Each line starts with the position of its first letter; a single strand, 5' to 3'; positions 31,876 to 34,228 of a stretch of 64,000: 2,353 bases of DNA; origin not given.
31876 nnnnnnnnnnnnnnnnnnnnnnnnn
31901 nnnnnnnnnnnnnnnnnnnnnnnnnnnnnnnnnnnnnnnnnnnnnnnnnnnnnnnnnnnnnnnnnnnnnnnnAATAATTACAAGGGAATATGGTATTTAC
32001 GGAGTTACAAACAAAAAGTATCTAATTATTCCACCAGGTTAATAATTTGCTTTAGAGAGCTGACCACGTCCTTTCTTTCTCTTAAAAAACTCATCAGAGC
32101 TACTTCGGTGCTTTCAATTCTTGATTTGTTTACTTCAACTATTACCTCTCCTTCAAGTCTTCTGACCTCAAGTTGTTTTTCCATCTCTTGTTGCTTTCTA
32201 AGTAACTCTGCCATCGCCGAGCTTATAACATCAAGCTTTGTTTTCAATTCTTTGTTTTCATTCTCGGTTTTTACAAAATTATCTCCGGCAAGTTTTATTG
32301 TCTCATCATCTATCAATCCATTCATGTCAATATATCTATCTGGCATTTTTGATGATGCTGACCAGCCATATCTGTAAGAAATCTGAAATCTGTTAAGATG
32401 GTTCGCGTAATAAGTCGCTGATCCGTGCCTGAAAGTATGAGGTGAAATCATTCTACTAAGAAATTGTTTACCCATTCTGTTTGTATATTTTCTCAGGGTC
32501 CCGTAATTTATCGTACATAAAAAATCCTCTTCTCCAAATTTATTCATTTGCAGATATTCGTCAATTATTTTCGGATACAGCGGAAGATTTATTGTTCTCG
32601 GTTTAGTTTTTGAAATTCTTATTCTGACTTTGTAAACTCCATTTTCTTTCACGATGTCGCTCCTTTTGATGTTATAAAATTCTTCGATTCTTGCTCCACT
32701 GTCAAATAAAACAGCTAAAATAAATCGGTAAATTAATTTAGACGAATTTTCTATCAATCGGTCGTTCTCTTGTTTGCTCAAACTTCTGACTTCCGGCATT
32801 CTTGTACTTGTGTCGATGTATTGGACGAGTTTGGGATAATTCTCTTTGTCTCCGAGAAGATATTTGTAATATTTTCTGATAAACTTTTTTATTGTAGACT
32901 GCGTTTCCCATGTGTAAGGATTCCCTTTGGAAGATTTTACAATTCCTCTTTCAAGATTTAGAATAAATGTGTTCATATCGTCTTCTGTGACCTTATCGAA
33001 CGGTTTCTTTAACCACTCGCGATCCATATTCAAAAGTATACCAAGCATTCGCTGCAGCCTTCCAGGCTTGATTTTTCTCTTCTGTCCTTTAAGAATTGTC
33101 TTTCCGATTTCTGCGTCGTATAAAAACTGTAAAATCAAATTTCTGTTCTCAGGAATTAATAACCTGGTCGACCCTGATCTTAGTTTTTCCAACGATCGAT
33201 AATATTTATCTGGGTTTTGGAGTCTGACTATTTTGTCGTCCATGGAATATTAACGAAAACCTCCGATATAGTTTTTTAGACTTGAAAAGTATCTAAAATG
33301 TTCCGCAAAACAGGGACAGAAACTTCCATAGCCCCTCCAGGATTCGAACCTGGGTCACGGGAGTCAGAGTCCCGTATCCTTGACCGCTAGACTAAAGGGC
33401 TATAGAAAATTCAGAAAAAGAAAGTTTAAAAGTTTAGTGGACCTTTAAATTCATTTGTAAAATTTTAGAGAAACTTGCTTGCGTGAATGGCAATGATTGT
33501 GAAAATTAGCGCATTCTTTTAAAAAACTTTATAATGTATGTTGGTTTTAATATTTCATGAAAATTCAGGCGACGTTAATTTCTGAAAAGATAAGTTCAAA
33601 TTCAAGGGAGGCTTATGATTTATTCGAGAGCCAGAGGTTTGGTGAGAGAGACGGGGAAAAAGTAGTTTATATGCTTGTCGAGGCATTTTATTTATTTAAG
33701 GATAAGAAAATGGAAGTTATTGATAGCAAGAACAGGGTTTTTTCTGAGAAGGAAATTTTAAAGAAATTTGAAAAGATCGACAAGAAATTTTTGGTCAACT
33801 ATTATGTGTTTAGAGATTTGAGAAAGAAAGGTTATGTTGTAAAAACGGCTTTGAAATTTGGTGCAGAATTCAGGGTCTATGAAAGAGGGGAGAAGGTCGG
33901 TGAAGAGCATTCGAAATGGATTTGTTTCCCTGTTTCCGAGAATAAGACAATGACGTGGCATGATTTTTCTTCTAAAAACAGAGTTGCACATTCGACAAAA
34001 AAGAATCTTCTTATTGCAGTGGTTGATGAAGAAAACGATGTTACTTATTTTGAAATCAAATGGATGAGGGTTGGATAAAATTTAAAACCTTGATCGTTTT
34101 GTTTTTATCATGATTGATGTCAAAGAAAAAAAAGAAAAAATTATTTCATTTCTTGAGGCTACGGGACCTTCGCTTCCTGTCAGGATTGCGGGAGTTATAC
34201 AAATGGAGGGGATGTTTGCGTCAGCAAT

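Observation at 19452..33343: tRNA-Gln-targeted integrated element bounded by an exact 16-bp direct repeat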

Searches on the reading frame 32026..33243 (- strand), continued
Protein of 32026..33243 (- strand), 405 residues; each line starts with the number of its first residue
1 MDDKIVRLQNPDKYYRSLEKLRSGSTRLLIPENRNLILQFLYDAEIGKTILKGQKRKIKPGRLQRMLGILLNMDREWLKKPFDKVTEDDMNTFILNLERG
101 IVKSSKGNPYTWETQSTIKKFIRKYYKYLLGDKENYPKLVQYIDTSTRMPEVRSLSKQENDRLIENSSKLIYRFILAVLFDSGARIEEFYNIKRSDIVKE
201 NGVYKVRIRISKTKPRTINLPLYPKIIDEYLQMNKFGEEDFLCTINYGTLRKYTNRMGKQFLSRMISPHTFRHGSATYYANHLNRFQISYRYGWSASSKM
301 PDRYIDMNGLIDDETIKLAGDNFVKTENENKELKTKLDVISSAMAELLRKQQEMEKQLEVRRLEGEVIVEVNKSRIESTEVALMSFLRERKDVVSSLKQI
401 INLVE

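Call 98: search_dna_similar(query=window:32026-33243:-, collection=plasmids, mode=protein, max_rows=12, max_evalue=0.00001)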
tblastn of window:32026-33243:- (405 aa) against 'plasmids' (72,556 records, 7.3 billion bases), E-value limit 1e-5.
Records with a match: 4; places in all: 4; records where one place covers at least 80% of the query: 0.
Best place of each record, by identity: <60% 4.
By first word of the organism name: Halobellus 1; Salinigranum 1; Phocaeicola 1; Halalkaliarchaeum 1.
By predicted mobility (MOB-suite, as given by PLSDB): non-mobilizable 4.
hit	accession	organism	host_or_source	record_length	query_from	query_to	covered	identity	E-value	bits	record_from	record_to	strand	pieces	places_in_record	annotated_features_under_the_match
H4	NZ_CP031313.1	Halobellus limi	Cell culture,Taibei marine solar ...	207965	8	309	75%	23.4%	4e-12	76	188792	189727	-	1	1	tyrosine-type recombinase/integrase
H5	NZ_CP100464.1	Salinigranum marinum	cell culture,Saline soil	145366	115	319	51%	27.8%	9e-13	78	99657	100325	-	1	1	tyrosine-type recombinase/integrase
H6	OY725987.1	Phocaeicola massiliensis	-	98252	114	278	41%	31.9%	2e-8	64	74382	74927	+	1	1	record has no annotation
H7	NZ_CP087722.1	Halalkaliarchaeum sp. AArc-CO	Kulunda Steppe hypersaline lake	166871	161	308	37%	29.9%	2e-8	64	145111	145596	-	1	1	site-specific integrase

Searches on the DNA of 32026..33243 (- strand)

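Call 96: search_rna_families(source=L095, start=9650, end=9960, threshold=evalue, max_evalue=1, show_alignments=2)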
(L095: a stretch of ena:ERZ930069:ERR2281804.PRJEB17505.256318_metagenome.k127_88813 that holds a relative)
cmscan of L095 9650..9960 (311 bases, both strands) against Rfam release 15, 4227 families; matches with E-value up to 1: 1.
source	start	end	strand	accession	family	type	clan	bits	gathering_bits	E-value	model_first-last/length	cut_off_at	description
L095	9838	9923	+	RF02455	Virus_CITE_1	Cis-reg;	-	19.4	80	0.15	1-93/93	no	Dianthovirus RNA2 cap-independent translation element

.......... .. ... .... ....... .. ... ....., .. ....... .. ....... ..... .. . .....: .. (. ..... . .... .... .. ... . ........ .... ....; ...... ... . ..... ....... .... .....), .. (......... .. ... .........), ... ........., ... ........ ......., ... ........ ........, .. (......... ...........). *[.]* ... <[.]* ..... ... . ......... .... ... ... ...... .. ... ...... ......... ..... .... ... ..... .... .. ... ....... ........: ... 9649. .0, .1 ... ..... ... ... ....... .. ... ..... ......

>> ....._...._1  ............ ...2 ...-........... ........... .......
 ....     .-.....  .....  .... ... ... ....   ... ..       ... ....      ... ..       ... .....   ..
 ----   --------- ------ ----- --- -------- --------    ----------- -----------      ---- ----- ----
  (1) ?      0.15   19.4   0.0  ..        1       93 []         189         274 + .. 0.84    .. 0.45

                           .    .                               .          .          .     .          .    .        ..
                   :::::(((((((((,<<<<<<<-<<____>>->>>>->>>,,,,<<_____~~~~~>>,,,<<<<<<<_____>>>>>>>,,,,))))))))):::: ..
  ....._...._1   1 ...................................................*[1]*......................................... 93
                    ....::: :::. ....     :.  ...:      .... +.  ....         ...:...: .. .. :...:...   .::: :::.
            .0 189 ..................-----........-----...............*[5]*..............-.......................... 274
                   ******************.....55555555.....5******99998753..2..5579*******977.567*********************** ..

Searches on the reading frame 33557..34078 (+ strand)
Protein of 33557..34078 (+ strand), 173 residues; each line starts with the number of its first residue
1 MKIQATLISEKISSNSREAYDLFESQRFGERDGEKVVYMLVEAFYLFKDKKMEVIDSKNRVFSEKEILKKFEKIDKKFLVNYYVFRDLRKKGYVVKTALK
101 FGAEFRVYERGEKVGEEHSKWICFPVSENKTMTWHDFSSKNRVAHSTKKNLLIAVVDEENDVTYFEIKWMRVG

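Call 9: search_protein_families(library=pfam, proteins=[window:33557-34078:+], max_evalue=0.01)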
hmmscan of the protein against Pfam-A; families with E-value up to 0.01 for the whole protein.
window:33557-34078:+ (173 aa): 2 families
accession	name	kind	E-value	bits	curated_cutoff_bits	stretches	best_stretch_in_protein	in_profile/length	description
PF01974.23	tRNA_int_endo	-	1.2e-28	99.5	27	1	78-164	1-85/85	tRNA intron endonuclease, catalytic C-terminal domain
PF02778.19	tRNA_int_endo_N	-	4.5e-07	29.7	21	1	4-66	2-65/67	tRNA intron endonuclease, N-terminal domain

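Call 12: find_encoding_contigs(protein=window:33557-34078:+, flank=6000, max_places=10)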
Protein window:33557-34078:+ (173 aa): 2 contigs read that carry it; 2 places shown.
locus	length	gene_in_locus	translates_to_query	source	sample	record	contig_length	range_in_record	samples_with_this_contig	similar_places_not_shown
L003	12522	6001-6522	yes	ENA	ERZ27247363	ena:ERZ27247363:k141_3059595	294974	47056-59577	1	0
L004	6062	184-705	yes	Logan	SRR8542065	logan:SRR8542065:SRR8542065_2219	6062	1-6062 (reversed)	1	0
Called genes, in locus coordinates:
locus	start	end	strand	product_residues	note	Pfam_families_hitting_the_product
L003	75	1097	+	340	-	PF01656:CbiA (weak), PF13614:AAA_31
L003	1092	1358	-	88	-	PF25213:HVO_A0261_N, PF12802:MarR_2 (weak), PF14947:HTH_45 (weak)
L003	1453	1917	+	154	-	-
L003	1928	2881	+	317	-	PF05066:HARE-HTH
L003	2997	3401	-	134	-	PF01555:N6_N4_Mtase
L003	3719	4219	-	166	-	-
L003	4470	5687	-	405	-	PF00589:Phage_integrase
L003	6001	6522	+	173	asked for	PF02778:tRNA_int_endo_N (weak), PF01974:tRNA_int_endo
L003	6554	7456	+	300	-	-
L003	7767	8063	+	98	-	PF01918:Alba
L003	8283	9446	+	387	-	PF01751:Toprim (weak), PF13155:Toprim_2 (faint), PF13662:Toprim_4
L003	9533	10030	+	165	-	-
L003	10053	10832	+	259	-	PF01261:AP_endonuc_2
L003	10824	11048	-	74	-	PF07927:HicA_toxin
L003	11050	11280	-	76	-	PF21748:UPF0150 (weak), PF15919:HicB_lk_antitox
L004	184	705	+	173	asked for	PF02778:tRNA_int_endo_N (weak), PF01974:tRNA_int_endo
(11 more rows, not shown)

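Call 15: find_related_loci(query=window:33557-34078:+, collection=genome_contigs, flank=10000)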
Query window:33557-34078:+ (173 aa) in genome_contigs; peptide patterns used: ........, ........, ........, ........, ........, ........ (x = any residue, [..] = any of these).
169 stretches matched a pattern; 59 encode a relative of the query (tblastn E <= 1e-3); 59 distinct loci.
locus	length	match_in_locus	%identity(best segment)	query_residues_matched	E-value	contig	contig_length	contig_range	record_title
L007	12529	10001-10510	70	2-171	1e-82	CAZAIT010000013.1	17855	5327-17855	MAG TPA_asm: Candidatus Woesearchaeota archaeon isolate binchicken_co181_108 genome assembly, contig: NODE_5188_length_1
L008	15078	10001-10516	64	1-172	5e-77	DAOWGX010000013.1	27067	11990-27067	MAG TPA_asm: Nanoarchaeota archaeon isolate CSMAG_2002 CSMAG_2002_k141_5652756_length_27067_cov_12.6202, whole genome sh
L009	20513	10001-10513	64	2-172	5e-76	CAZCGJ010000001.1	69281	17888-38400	MAG TPA_asm: Candidatus Woesearchaeota archaeon isolate SRP272421_co2_592 genome assembly, contig: NODE_557_length_69281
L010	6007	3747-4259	65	2-172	5e-76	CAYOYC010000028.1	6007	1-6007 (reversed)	MAG TPA_asm: Candidatus Woesearchaeota archaeon isolate SRP178699_co1_624 genome assembly, contig: NODE_19357_length_600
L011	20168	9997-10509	65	2-172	7e-76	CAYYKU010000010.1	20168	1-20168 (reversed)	MAG TPA_asm: Candidatus Woesearchaeota archaeon isolate SRP178699_co1_25 genome assembly, contig: NODE_3216_length_20168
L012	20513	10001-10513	68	2-172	2e-75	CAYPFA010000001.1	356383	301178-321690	MAG TPA_asm: Candidatus Woesearchaeota archaeon isolate SRP272421_co1_238 genome assembly, contig: NODE_5_length_356383_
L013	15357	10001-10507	66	1-171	3e-75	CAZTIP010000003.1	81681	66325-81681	MAG TPA_asm: Candidatus Woesearchaeota archaeon isolate SRP167671_co2_23 genome assembly, contig: NODE_343_length_81681_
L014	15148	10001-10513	64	2-172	6e-75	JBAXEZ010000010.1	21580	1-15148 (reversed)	MAG: archaeon isolate ELA258 MAG258_10, whole genome shotgun sequence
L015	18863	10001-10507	58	2-171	3e-64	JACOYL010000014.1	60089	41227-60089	MAG: Candidatus Pacearchaeota archaeon isolate NC_groundwater_178_Ag_S-0.1um_36_11 S4_GD2017_2_S1_scaffold_759, whole ge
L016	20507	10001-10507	56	2-171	2e-61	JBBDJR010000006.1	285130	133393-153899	MAG: Candidatus Pacearchaeota archaeon isolate LejiaA_36_51 Lejia_A_50_length_285130_cov_31, whole genome shotgun sequen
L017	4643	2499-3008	55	2-172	5e-61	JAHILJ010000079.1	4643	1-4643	MAG: Nanoarchaeota archaeon isolate KR13_N2.mb.17 KR13_N2.mb.17_k141_366408, whole genome shotgun sequence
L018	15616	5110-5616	55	2-171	2e-60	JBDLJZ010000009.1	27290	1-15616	MAG: Nanoarchaeota archaeon isolate MAG119 MAG119_9, whole genome shotgun sequence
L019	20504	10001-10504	54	2-170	1e-59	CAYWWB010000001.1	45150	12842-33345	MAG TPA_asm: Candidatus Woesearchaeota archaeon isolate SRP332253_co1_99 genome assembly, contig: NODE_958_length_45150_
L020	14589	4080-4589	54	2-172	1e-59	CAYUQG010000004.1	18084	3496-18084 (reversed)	MAG TPA_asm: Candidatus Woesearchaeota archaeon isolate SRP178699_co1_166 genome assembly, contig: NODE_3826_length_1808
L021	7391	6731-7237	55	3-172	3e-59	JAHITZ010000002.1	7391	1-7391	MAG: Nanoarchaeota archaeon isolate MM_PC_MetaG.mb.229 MM_PC_MetaG.mb.229_k141_58561, whole genome shotgun sequence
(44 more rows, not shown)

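Call 68: search_protein_families(library=pfam, proteins=[L008:9047-9805:-, L008:7782-8780:-, L008:7325-7819:-, L008:5902-7092:-, L013:6472-9600:+, L013:5352-6347:-], max_evalue=0.01)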
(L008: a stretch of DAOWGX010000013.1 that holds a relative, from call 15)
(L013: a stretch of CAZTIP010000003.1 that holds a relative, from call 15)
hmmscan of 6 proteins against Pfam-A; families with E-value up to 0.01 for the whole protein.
L008:9047-9805:- (252 aa): 0 families

L008:7782-8780:- (332 aa): 17 families
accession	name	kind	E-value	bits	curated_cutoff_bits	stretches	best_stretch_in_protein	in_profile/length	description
PF08542.16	Rep_fac_C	-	2.6e-18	66.6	23.6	1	230-315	2-88/88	Replication factor C C-terminal domain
PF00004.35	AAA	-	6.2e-15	56.2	21.2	1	44-156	1-123/131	ATPase family associated with various cellular activities (AAA)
PF13177.12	DNA_pol3_delta2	-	1e-11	45.6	27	1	85-163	83-159/161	DNA polymerase III, delta subunit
PF25361.1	AAA_lid_RFC1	-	1.1e-08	34.9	34.9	1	168-217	3-52/59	RFC1-like, AAA+ ATPase lid domain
PF05496.18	RuvB_N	-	4.6e-07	30.2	27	1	15-133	2-112/159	Holliday junction DNA helicase RuvB P-loop domain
PF13191.12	AAA_16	-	1.1e-05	26.4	32.6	0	23-65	3-48/167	AAA ATPase domain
PF01078.27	Mg_chelatase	-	1.7e-05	24.8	20.3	0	20-79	3-59/207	Magnesium chelatase, subunit ChlI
PF03215.21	Rad17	-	1.8e-05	25.2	23.8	1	6-74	5-77/186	Rad17 P-loop domain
PF13173.12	AAA_14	-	1.8e-05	25.2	27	1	44-143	5-98/129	AAA domain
PF16193.11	AAA_assoc_2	-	8.4e-05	23.2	34.3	1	180-228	3-57/81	AAA C-terminal domain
PF13401.12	AAA_22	-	0.00015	22.5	27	0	88-140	71-120/130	AAA domain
PF25199.1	nSTAND_NTPase5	-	0.00019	21.7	34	1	41-144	41-134/145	Novel STAND NTPase 5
PF04851.21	ResIII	-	0.00021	21.7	22.5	1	25-168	8-114/164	Type III restriction enzyme, res subunit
PF06068.19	TIP49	-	0.00047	19.9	23.8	0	19-66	23-75/347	TIP49 P-loop domain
PF13238.12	AAA_18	-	0.001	20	29.4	1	45-100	2-63/128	AAA domain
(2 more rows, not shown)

L008:7325-7819:- (164 aa): 2 families
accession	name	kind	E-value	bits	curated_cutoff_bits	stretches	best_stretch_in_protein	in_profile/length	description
PF01050.24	MannoseP_isomer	-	2.8e-47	160.1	23.6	1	42-148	10-116/116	Mannose-6-phosphate isomerase C-terminal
PF07883.17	Cupin_2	-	4.7e-10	39.5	27.2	1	65-132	3-69/70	Cupin domain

L008:5902-7092:- (396 aa): 14 families
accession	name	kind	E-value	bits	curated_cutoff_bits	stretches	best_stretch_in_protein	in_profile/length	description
PF00004.35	AAA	-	6.2e-16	59.5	21.2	1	45-151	2-122/131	ATPase family associated with various cellular activities (AAA)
PF05496.18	RuvB_N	-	1.8e-07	31.5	27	1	14-110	2-95/159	Holliday junction DNA helicase RuvB P-loop domain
PF21960.2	RCF1-5-like_lid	-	1.7e-06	28.4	27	1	169-205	2-39/43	RCF1/5-like, AAA+ ATPase lid domain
PF01695.23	IstB_IS21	-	1.3e-05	25.2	24.1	1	41-139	92-193/238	IstB-like ATP binding protein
PF13173.12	AAA_14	-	0.00014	22.3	27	1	41-112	2-75/129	AAA domain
PF20720.3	nSTAND3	-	0.00016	21.9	27.2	1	37-110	13-76/155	Novel STAND NTPase 3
PF00931.28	NB-ARC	-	0.0016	18.2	23.5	1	26-66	3-43/248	NB-ARC domain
PF13401.12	AAA_22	-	0.0022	18.7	27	0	42-61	6-25/130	AAA domain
PF00519.23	PPV_E1_C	-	0.0044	16.7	26.5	1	28-71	106-149/289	Papillomavirus helicase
PF07728.20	AAA_5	-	0.0051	17.2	22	0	45-110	3-77/139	AAA domain (dynein-related subfamily)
PF16193.11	AAA_assoc_2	-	0.0056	17.3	34.3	0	176-222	2-45/81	AAA C-terminal domain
PF03215.21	Rad17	-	0.006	17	23.8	0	4-71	4-75/186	Rad17 P-loop domain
PF00910.28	RNA_helicase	-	0.0068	17.3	21.5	0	44-108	1-58/105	RNA helicase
PF00005.33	ABC_tran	-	0.0083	17.2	25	0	38-79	8-51/137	ABC transporter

L013:6472-9600:+ (1042 aa): 1 family
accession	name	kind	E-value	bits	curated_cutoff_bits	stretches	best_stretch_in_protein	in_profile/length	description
PF01804.23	Penicil_amidase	-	3.2e-122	410.2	21.3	1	271-1030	2-674/675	Penicillin amidase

L013:5352-6347:- (331 aa): 20 families
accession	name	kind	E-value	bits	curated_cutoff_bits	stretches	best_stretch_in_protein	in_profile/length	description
PF08542.16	Rep_fac_C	-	9.3e-18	64.9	23.6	1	230-314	2-87/88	Replication factor C C-terminal domain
PF00004.35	AAA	-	6.3e-16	59.5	21.2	1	44-156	1-123/131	ATPase family associated with various cellular activities (AAA)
PF13177.12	DNA_pol3_delta2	-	3.1e-11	44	27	1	84-163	82-159/161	DNA polymerase III, delta subunit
PF25361.1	AAA_lid_RFC1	-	2.1e-08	34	34.9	1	168-215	3-50/59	RFC1-like, AAA+ ATPase lid domain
PF05496.18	RuvB_N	-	2.7e-06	27.7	27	1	15-133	2-112/159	Holliday junction DNA helicase RuvB P-loop domain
PF13173.12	AAA_14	-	9.1e-06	26.1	27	1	44-142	5-97/129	AAA domain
PF03215.21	Rad17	-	3.7e-05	24.2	23.8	1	6-74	5-77/186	Rad17 P-loop domain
PF04851.21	ResIII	-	7e-05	23.2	22.5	1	25-179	8-125/164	Type III restriction enzyme, res subunit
PF01078.27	Mg_chelatase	-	7e-05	22.8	20.3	0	43-79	24-59/207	Magnesium chelatase, subunit ChlI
PF13191.12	AAA_16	-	0.00012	23.1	32.6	0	23-65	3-48/167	AAA ATPase domain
PF16193.11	AAA_assoc_2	-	0.00016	22.3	34.3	1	180-227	3-56/81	AAA C-terminal domain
PF25199.1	nSTAND_NTPase5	-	0.00035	20.9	34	1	28-144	28-134/145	Novel STAND NTPase 5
PF13401.12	AAA_22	-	0.00037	21.3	27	0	88-136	71-114/130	AAA domain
PF13238.12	AAA_18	-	0.001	20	29.4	1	45-99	2-62/128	AAA domain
PF06068.19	TIP49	-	0.0023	17.6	23.8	0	20-66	24-75/347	TIP49 P-loop domain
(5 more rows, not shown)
